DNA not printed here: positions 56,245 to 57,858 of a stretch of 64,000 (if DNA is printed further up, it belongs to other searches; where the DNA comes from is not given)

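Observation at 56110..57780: AT-rich single-gene island encoding an orphan HEPN-like protein between atpB and prmC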

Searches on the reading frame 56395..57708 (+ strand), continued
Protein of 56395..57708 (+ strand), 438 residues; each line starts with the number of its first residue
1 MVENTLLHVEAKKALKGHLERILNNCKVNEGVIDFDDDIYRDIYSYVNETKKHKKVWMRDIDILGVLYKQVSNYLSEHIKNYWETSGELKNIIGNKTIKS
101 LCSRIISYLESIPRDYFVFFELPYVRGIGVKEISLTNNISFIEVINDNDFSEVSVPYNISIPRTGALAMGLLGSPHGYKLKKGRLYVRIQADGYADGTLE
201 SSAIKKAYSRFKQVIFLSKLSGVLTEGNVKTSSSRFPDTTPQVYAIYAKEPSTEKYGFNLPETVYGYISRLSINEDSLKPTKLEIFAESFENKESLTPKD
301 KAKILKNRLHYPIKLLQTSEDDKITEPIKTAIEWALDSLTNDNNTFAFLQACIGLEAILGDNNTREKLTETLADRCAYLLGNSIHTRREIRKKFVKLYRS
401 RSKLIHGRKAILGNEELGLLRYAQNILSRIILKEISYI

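Call 80: get_annotated_region(hit=H2, flank=7000)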
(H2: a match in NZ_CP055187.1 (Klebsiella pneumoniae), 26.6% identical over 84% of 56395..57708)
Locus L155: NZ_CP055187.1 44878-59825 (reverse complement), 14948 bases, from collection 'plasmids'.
description: Klebsiella pneumoniae strain STEFF_14 plasmid unnamed1, complete sequence
organism: Klebsiella pneumoniae (NCBI taxid 573)
taxonomy: Bacteria; Pseudomonadota; Gammaproteobacteria; Enterobacterales; Enterobacteriaceae; Klebsiella; Klebsiella pneumoniae
host: -; source: Shatin WWTPs_14 WWTPs effluent; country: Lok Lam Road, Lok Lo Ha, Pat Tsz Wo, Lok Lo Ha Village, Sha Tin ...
typing (MOB-suite, as given by PLSDB): non-mobilizable; replicon rep_cluster_2469
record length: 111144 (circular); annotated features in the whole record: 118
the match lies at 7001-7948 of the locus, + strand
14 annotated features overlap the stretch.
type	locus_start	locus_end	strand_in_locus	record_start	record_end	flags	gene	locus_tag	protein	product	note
CDS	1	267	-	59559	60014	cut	-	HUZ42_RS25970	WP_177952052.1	hypothetical protein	-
CDS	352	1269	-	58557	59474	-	-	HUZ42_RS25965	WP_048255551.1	hypothetical protein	-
CDS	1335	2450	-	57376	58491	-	-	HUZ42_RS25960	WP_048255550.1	DNA primase catalytic core, N-terminal domain protein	-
CDS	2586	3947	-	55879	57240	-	-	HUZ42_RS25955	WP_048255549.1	DnaB-like helicase C-terminal domain-containing protein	GO:0006260 - DNA replication [Evidence IEA]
CDS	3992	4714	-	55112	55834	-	-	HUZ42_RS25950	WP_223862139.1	hypothetical protein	-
CDS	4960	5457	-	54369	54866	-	-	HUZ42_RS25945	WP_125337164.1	carboxypeptidase-like regulatory domain-containing protein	-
CDS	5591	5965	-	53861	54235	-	-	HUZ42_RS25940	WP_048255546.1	hypothetical protein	-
CDS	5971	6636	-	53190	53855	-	-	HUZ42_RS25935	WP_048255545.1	AAA family ATPase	-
CDS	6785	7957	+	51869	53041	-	-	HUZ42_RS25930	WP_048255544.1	HEPN domain-containing protein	-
CDS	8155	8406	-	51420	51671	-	-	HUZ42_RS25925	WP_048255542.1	hypothetical protein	-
CDS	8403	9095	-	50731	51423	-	-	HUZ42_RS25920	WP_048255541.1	membrane protein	-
CDS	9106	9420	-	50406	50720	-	-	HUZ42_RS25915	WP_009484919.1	hypothetical protein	-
CDS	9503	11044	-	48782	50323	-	-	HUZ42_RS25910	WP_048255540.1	tail fiber domain-containing protein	GO:0046718 - symbiont entry into host cell [Evidence IEA]; GO:0019062 - virion attachment to host cell [Evidence IEA]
CDS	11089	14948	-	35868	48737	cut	-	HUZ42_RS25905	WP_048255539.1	phage tail protein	-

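Call 81: get_annotated_region(hit=H8, flank=7000)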
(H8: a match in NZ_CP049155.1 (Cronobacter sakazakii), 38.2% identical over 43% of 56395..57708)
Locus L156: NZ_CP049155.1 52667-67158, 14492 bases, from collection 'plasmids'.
description: Cronobacter sakazakii strain C105731 plasmid pCsaC105731a, complete sequence
organism: Cronobacter sakazakii (NCBI taxid 28141)
taxonomy: Bacteria; Pseudomonadota; Gammaproteobacteria; Enterobacterales; Enterobacteriaceae; Cronobacter; Cronobacter sakazakii
host: -; source: Alfalfa sprouts; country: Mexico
typing (MOB-suite, as given by PLSDB): non-mobilizable; replicon rep_cluster_763
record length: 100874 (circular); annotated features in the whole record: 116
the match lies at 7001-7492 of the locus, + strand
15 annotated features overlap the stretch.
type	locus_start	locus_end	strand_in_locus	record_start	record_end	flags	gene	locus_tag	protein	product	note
CDS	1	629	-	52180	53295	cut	-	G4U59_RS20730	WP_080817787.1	DNA primase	-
CDS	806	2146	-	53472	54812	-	-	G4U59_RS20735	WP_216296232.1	DnaB-like helicase C-terminal domain-containing protein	GO:0006260 - DNA replication [Evidence IEA]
CDS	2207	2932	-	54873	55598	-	-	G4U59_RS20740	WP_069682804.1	hypothetical protein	-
CDS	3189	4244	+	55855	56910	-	-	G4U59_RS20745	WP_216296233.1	hypothetical protein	-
CDS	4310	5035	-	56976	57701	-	-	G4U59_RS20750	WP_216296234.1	DUF2971 domain-containing protein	-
CDS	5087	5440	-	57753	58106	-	-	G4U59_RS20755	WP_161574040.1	hypothetical protein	-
CDS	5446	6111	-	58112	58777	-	-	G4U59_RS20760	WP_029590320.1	division plane positioning ATPase MipZ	-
CDS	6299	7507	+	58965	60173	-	-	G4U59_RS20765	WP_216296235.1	HEPN domain-containing protein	-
CDS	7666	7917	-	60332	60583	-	-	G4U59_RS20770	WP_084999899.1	hypothetical protein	-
CDS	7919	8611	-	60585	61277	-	-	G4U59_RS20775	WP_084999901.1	hypothetical protein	-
CDS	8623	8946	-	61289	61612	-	-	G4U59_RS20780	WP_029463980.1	hypothetical protein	-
CDS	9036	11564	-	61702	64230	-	-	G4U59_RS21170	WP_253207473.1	tail fiber domain-containing protein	-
CDS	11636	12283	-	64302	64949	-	-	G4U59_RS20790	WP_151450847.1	hypothetical protein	-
CDS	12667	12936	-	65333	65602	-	-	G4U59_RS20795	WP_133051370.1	hypothetical protein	-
CDS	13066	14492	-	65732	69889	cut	-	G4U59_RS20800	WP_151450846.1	phage tail protein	-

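Call 82: search_protein_families(library=pfam, proteins=[L155:6785-7954:+, L156:6299-7504:+], max_evalue=10)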
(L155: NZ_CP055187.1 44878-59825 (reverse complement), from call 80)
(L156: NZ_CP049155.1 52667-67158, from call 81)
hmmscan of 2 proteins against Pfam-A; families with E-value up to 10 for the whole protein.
L155:6785-7954:+ (390 aa): 1 family
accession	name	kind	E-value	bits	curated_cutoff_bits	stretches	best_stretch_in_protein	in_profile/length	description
PF02358.22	Trehalose_PPase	-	0.12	11.9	27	1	319-389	28-98/235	Trehalose-phosphatase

L156:6299-7504:+ (402 aa): 0 families

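Call 83: search_protein_families(library=padloc, proteins=[L155:6785-7954:+, L156:6299-7504:+], max_evalue=10)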
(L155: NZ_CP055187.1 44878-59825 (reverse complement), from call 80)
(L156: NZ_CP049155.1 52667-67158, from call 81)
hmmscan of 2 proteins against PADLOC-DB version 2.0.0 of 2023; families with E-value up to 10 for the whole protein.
L155:6785-7954:+ (390 aa): 1 family
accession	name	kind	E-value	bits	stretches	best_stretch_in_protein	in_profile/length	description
PDLC05012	PDC-S39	-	0.0049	13.6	1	207-301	168-266/615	-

L156:6299-7504:+ (402 aa): 0 families

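Call 96: find_encoding_contigs(protein=P0095, flank=7000, max_places=1)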
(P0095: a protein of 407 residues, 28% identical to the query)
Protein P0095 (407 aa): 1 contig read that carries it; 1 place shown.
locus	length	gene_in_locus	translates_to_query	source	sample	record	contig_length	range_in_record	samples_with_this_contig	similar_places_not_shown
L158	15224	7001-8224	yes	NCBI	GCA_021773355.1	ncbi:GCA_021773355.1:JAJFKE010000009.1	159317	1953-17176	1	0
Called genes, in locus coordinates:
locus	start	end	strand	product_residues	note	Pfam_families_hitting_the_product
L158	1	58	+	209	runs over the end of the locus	-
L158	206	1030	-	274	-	PF13469:Sulfotransfer_3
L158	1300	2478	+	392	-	PF12000:Glyco_trans_4_3, PF00534:Glycos_transf_1, PF13692:Glyco_trans_1_4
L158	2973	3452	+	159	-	PF00353:HemolysinCabind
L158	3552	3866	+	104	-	-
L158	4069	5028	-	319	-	-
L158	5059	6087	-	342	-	PF00108:Thiolase_N (weak), PF08545:ACP_syn_III, PF08541:ACP_syn_III_C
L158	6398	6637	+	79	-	-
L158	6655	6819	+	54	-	-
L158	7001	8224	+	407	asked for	-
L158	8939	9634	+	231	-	PF00440:TetR_N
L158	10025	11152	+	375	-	PF00326:Peptidase_S9 (faint), PF12146:Hydrolase_4, PF00561:Abhydrolase_1, PF12697:Abhydrolase_6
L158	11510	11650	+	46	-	-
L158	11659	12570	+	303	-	PF00291:PALP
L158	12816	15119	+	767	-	PF27177:BamI_lipocalin, PF13583:Reprolysin_4, PF13688:Reprolysin_5, PF13574:Reprolysin_2 (weak), PF13582:Reprolysin_3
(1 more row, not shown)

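Call 97: find_encoding_contigs(protein=P0073, flank=7000, max_places=1)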
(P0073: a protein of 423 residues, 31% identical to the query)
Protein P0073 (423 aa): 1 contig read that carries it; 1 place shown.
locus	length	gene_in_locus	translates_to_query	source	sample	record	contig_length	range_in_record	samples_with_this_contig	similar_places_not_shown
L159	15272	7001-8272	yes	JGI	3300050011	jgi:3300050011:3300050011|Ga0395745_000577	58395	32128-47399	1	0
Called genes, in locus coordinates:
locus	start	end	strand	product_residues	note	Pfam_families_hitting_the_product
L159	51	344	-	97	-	-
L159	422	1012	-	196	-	PF02661:Fic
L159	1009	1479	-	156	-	-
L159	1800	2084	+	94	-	PF00216:Bac_DNA_binding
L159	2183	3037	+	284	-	PF17761:DUF1016_N, PF06250:YhcG_C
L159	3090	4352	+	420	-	PF02899:Phage_int_SAM_1 (weak), PF00589:Phage_integrase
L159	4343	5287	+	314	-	PF00589:Phage_integrase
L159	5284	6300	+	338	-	PF13495:Phage_int_SAM_4, PF02899:Phage_int_SAM_1, PF00589:Phage_integrase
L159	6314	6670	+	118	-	PF06250:YhcG_C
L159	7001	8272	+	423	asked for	-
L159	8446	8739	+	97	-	PF00589:Phage_integrase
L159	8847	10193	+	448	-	PF07693:KAP_NTPase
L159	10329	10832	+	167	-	-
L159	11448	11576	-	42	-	-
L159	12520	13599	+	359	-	-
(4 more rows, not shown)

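Call 98: find_encoding_contigs(protein=P0065, flank=7000, max_places=1)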
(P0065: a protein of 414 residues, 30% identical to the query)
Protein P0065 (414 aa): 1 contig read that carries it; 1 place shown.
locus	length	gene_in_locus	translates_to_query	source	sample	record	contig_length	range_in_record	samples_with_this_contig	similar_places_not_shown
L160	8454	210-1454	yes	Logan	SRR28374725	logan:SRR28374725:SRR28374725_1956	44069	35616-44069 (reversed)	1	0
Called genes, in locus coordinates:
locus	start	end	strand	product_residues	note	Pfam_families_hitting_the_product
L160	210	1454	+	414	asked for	-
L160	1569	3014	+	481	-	-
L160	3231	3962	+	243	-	PF09509:Hypoth_Ymh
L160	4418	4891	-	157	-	PF04002:RadC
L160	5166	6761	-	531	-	-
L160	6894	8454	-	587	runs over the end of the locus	PF13708:DUF4942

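Call 99: find_encoding_contigs(protein=P0086, flank=7000, max_places=1)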
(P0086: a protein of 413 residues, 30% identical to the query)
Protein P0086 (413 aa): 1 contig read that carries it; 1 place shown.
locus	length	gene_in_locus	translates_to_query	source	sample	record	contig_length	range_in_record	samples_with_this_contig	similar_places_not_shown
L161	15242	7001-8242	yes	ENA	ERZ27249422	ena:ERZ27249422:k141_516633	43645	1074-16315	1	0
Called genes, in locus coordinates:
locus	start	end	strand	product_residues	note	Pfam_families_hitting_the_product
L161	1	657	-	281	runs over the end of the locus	PF20560:MotA_N, PF01618:MotA_ExbB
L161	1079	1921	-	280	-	PF01464:SLT, PF13406:SLT_2 (faint)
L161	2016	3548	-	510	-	-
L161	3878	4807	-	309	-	PF00056:Ldh_1_N, PF02866:Ldh_1_C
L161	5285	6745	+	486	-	PF00924:MS_channel_2nd, PF21082:MS_channel_3rd (weak), PF00027:cNMP_binding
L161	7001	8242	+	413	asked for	-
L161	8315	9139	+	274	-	PF04784:DUF547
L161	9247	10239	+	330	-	PF06089:Asparaginase_II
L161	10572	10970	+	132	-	PF09394:Inhibitor_I42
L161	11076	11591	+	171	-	PF01230:HIT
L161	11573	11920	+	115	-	PF06305:LapA_dom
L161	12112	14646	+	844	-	PF01624:MutS_I, PF05188:MutS_II, PF05192:MutS_III, PF05190:MutS_IV, PF00488:MutS_V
